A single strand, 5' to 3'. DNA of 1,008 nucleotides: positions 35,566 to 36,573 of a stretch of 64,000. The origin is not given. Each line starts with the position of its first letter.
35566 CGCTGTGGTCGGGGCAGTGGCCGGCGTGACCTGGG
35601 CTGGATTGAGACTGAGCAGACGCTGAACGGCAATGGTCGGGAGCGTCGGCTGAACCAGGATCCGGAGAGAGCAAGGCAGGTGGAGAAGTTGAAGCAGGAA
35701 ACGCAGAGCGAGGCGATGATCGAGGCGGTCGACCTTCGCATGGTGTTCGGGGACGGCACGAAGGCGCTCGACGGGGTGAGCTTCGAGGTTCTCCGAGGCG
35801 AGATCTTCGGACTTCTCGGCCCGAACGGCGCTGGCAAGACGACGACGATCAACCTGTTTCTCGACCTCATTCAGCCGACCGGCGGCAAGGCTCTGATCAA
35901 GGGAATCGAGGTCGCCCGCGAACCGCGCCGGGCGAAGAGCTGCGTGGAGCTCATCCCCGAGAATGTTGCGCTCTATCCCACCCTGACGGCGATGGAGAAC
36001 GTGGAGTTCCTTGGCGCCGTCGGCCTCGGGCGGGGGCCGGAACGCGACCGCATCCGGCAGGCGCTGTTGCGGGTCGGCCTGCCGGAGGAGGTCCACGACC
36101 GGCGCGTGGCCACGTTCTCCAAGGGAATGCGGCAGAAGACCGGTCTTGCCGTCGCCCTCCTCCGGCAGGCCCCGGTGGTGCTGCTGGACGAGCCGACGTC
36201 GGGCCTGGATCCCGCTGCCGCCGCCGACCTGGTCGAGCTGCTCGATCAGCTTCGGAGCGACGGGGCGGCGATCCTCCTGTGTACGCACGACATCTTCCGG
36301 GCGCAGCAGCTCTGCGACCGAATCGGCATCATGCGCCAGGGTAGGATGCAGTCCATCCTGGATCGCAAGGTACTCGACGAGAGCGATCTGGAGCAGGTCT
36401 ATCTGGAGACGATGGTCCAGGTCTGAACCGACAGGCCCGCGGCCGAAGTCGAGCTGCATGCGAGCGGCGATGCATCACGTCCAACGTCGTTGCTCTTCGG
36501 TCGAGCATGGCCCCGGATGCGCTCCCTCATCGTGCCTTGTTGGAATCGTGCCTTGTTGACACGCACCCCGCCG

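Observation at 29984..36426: Lower-GC six-gene operon: secreted propeller, Cys-rich micropeptide, two large ABC-2 permeases, NEW3-type surface protein and ATPase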

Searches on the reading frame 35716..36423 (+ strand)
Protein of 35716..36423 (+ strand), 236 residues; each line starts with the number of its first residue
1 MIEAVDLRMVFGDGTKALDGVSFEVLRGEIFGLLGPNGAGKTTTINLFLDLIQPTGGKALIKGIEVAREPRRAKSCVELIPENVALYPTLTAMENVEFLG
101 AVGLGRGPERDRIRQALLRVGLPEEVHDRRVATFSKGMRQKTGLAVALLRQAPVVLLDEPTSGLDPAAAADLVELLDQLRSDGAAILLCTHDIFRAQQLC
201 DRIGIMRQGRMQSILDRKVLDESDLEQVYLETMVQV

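Call 65: search_solved_structures(query=window:35716-36423:+, max_evalue=1e-30)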
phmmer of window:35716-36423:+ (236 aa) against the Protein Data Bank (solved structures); distinct sequences matched with E-value up to 1e-30: 26.
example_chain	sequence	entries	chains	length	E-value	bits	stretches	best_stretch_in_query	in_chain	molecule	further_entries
8edw_A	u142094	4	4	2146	4.6e-59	203.1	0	12-213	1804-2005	Phospholipid-transporting ATPase ABCA7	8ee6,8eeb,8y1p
8eop_A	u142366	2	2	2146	3.1e-58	200.4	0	12-211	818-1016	Phospholipid-transporting ATPase ABCA7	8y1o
7w01_A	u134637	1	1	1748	1.3e-57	198.3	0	17-213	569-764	Phospholipid-transporting ATPase ABCA3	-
7w02_A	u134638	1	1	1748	9.2e-57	195.6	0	17-213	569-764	Phospholipid-transporting ATPase ABCA3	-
7tdt_A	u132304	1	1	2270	1.6e-53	185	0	7-214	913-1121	Phospholipid-transporting ATPase ABCA1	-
7tbz_A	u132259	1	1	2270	1.6e-53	185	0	7-214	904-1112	ATP-binding cassette, sub-family A (ABC1), member 1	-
7tby_A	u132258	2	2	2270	1.6e-53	185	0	7-214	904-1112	ATP-binding cassette, sub-family A (ABC1), member 1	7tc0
5xjy_A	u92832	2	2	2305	1.7e-53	184.9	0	7-214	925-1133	ATP-binding cassette sub-family A member 1 | Phospholipid-transporting ATPase ABCA1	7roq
7tbw_A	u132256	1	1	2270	1.1e-52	182.2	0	7-214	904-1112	ATP-binding cassette, sub-family A (ABC1), member 1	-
7lkp_A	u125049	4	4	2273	1.6e-50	175.2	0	14-211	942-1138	Retinal-specific phospholipid-transporting ATPase ABCA4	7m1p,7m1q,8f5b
7e7i_A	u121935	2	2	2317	1.7e-50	175.1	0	14-211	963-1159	Retinal-specific phospholipid-transporting ATPase ABCA4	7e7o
7lkz_A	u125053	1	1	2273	1.1e-49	172.4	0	14-211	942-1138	Retinal-specific phospholipid-transporting ATPase ABCA4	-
7e7q_A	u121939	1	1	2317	1.2e-49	172.3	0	14-211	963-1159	Retinal-specific phospholipid-transporting ATPase ABCA4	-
1vpl_A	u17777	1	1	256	1.4e-39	139.3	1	6-212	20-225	ABC transporter, ATP-binding protein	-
4yer_A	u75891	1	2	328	4.5e-39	137.7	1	7-212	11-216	ABC transporter ATP-binding protein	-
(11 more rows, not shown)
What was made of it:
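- On ABC-2 (type V) exporter: NBD matches ABCA7/ABCA3/NosF (call 65).
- ABCA-type NBD similarity suggests lipid-like substrates (call 65).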
